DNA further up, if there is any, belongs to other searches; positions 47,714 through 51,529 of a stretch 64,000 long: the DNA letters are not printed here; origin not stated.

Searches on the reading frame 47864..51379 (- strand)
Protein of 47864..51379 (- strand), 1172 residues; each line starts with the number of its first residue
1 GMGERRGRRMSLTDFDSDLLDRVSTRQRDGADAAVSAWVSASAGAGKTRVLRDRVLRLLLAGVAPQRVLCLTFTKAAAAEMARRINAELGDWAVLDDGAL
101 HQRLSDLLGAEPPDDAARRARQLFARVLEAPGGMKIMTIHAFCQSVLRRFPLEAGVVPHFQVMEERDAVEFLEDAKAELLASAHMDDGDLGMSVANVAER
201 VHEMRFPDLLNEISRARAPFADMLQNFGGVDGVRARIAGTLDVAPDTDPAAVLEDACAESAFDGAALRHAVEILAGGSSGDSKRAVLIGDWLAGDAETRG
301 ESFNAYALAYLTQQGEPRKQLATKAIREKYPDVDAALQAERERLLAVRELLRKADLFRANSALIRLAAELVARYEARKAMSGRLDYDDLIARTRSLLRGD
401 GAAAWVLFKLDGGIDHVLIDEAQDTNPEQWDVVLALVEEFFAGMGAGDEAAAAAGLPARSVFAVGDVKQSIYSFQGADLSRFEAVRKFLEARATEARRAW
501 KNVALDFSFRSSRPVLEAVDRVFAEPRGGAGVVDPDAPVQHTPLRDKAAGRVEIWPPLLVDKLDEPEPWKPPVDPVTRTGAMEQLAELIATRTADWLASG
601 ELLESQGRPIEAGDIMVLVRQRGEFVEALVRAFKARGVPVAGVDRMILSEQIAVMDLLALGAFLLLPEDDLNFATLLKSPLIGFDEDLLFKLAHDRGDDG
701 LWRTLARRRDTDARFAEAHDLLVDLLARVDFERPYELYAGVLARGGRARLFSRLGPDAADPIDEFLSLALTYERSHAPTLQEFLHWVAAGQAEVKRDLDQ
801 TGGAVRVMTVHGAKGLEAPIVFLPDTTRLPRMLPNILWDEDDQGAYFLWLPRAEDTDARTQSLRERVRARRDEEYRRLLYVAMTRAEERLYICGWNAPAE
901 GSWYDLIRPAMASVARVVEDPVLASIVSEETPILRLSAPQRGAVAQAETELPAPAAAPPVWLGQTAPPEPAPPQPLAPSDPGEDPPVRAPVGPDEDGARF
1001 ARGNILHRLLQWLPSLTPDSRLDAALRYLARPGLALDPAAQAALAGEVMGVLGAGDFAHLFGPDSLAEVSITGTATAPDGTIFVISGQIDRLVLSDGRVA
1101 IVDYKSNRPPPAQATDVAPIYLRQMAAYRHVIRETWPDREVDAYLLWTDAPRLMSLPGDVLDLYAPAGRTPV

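Call 35: search_protein_families(library=pfam, proteins=[window:47864-51379:-], max_evalue=0.00001)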
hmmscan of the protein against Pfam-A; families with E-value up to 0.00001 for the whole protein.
window:47864-51379:- (1172 aa): 5 families
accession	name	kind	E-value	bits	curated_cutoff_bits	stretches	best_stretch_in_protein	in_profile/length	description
PF00580.27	UvrD-helicase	-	4.3e-47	161.5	23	1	36-487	15-268/271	UvrD/REP helicase N-terminal domain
PF13361.12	UvrD_C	-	2.9e-19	70.1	25.6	1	763-892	242-345/350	UvrD-like helicase C-terminal domain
PF13538.12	UvrD_C_2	-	3.2e-13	49.8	27.4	0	871-892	30-51/52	UvrD-like helicase C-terminal domain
PF12705.13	PDDEXK_1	-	5.1e-11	43.4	22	1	993-1140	28-181/247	PD-(D/E)XK nuclease superfamily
PF13245.12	AAA_19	-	1.1e-10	42.2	25.1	0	37-97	14-65/134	AAA domain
